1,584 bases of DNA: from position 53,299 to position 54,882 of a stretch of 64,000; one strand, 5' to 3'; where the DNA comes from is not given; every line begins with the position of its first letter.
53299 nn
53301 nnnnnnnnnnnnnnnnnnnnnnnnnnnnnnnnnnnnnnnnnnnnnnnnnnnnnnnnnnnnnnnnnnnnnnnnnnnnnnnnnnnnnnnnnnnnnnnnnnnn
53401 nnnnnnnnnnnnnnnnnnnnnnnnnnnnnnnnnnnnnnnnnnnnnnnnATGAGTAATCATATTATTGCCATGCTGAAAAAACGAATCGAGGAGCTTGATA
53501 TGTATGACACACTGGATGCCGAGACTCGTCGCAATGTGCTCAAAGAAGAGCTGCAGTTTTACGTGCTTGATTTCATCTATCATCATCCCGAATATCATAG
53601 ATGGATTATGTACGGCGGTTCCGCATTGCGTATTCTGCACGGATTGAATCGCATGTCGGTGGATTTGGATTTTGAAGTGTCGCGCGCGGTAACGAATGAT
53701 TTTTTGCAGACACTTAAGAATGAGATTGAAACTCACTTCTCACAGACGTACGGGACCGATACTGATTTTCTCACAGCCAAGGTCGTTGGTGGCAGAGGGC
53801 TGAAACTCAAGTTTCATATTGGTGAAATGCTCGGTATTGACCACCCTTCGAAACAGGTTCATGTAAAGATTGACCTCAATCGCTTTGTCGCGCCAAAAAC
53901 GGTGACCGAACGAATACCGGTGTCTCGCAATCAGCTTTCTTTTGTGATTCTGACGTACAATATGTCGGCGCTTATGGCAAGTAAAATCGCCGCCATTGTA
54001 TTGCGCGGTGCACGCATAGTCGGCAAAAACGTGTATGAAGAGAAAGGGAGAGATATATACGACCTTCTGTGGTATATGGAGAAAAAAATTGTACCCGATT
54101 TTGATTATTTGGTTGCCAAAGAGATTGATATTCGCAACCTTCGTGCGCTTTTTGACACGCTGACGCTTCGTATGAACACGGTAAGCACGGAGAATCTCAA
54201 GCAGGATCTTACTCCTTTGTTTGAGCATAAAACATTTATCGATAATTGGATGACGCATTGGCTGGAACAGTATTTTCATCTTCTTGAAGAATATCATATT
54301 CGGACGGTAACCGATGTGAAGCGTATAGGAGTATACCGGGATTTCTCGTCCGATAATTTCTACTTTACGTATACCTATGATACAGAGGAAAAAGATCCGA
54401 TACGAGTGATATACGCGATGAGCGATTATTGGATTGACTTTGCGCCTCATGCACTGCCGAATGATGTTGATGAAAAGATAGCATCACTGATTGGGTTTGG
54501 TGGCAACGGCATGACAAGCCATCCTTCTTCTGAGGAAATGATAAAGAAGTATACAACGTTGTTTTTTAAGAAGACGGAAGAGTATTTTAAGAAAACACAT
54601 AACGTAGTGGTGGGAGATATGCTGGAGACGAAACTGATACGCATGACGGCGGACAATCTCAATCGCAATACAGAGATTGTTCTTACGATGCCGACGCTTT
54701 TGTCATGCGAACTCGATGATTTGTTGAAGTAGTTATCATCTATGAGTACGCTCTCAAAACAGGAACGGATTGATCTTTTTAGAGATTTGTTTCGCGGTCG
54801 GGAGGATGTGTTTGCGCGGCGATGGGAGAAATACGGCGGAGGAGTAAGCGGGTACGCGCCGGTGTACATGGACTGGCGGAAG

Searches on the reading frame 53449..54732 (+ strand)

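Call 3: search_protein_families(library=pfam, proteins=[window:53449-54732:+], max_evalue=0.01)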
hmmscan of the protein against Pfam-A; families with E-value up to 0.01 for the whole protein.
window:53449-54732:+ (427 aa): 1 family
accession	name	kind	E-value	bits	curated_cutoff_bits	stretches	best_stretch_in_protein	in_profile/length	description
PF08843.17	AbiEii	-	2.1e-21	77.4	22.5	1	45-242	8-189/238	Nucleotidyl transferase AbiEii toxin, Type IV TA system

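Call 4: search_protein_families(library=padloc, proteins=[window:53449-54732:+], max_evalue=0.01)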
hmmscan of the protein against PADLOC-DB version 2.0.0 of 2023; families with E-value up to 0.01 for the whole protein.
window:53449-54732:+ (427 aa): 15 families
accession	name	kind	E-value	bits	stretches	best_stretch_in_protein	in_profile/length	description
PDLC02293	AbiEii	-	1.1e-31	108.3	1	15-277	5-265/270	AbiEii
PDLC02313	AbiEii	-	3.9e-25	86.8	1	25-260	17-237/254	AbiEii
PDLC02296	AbiEii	-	5.2e-18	63.2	1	23-251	17-237/282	AbiEii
PDLC02323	AbiEii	-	5.8e-14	50.3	1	28-240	17-211/248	AbiEii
PDLC02305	AbiEii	-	1.5e-10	38.8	1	39-272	31-245/306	AbiEii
PDLC02307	AbiEii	-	5.5e-08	30.8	1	50-105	22-75/219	AbiEii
PDLC02330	AbiEii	-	1e-07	29.9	1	33-188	8-148/219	AbiEii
PDLC02291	AbiEii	-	1.2e-06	26.1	1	46-214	52-205/310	AbiEii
PDLC02324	AbiEii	-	1.5e-06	26.2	1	43-261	17-204/231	AbiEii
PDLC02288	AbiEii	-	9.1e-06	22.8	1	44-188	45-189/294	AbiEii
PDLC02328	AbiEii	-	3.4e-05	21.9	1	51-242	14-168/203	AbiEii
PDLC02314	AbiEii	-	0.00024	18.5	1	40-184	41-182/290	AbiEii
PDLC02294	AbiEii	-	0.00035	18.5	1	54-266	47-232/260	AbiEii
PDLC02306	AbiEii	-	0.00055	17.6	1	39-100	27-89/280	AbiEii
PDLC02320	AbiEii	-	0.0024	15.9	1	144-268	5-114/147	AbiEii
